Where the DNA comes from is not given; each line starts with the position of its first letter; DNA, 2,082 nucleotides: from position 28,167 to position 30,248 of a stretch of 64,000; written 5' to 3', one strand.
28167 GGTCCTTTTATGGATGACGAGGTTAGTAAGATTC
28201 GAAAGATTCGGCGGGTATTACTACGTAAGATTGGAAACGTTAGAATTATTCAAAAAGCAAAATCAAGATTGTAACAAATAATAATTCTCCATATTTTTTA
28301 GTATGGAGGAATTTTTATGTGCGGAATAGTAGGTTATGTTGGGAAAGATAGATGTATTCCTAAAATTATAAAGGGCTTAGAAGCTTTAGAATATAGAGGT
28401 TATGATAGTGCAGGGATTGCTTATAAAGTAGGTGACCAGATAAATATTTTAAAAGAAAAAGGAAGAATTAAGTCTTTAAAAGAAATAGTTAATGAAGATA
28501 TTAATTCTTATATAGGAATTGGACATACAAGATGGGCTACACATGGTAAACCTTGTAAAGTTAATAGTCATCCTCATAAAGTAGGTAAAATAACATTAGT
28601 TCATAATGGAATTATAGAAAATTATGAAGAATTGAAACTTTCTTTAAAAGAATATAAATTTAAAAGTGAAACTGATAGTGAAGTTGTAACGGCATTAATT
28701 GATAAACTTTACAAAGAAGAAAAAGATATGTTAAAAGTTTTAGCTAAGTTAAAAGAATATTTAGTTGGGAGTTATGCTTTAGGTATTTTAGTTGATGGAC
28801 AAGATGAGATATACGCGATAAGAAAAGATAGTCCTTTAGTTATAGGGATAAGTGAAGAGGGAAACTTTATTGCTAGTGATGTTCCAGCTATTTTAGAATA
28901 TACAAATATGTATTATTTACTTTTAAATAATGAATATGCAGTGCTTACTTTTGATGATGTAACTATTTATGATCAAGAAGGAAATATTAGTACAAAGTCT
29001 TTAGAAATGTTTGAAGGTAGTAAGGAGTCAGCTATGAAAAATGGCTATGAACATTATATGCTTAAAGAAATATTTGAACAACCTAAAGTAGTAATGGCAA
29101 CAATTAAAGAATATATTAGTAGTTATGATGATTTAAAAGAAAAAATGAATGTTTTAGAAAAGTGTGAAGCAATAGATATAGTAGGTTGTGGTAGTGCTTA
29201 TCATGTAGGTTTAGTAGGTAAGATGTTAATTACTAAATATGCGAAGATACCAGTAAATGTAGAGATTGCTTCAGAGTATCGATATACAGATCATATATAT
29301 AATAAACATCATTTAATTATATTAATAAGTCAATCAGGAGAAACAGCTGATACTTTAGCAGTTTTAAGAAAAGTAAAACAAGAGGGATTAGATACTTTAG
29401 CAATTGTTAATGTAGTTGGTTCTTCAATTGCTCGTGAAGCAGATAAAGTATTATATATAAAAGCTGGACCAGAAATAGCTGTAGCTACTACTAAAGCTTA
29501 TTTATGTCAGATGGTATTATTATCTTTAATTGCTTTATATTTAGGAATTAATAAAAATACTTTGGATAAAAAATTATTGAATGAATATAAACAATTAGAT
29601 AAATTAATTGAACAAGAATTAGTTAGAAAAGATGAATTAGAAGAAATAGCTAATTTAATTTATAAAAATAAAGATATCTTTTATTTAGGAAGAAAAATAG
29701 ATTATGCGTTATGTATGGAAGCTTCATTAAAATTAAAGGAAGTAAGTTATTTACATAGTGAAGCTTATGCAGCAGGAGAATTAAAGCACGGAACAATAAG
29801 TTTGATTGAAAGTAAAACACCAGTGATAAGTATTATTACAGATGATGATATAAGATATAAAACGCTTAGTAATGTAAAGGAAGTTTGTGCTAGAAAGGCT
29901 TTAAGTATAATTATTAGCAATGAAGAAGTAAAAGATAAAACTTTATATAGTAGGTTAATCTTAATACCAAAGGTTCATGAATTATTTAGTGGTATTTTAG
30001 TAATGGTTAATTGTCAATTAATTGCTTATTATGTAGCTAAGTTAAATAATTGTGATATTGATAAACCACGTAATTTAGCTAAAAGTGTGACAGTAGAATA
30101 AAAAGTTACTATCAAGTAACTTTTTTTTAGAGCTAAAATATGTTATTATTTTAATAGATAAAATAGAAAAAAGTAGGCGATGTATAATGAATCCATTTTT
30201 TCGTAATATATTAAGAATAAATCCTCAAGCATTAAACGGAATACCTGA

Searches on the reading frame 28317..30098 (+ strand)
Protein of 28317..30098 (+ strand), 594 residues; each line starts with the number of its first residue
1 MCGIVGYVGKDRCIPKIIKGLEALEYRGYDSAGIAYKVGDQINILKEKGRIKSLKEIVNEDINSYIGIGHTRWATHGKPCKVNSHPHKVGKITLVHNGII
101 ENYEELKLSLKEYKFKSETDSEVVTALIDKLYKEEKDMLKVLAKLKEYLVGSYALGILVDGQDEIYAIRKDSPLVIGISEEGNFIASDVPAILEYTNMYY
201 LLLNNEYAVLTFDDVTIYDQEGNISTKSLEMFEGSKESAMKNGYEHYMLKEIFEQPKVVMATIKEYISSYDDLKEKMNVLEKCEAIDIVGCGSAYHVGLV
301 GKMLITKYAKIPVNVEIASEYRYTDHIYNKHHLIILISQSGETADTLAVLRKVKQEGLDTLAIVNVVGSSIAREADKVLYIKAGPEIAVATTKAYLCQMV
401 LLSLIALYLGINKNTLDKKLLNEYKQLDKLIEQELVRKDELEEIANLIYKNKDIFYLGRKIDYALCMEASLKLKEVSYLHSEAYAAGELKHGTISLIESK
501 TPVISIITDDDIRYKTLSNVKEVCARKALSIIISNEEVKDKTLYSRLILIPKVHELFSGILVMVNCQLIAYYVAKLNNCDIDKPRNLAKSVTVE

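Call 86: search_protein_families(library=pfam, proteins=[window:28317-30098:+], max_evalue=0.001)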
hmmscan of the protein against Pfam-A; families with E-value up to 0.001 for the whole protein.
window:28317-30098:+ (594 aa): 4 families
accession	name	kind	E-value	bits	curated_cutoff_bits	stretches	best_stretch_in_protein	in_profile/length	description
PF01380.27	SIS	-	8.3e-45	152.2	25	2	280-407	2-130/131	SIS domain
PF13522.11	GATase_6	-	7.6e-14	52.3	27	1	65-183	11-125/130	Glutamine amidotransferase domain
PF13537.11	GATase_7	-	2.5e-11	44.1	25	1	89-193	21-122/123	Glutamine amidotransferase domain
PF13230.11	GATase_4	-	2.4e-06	27.2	23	1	30-148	34-158/272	Glutamine amidotransferases class-II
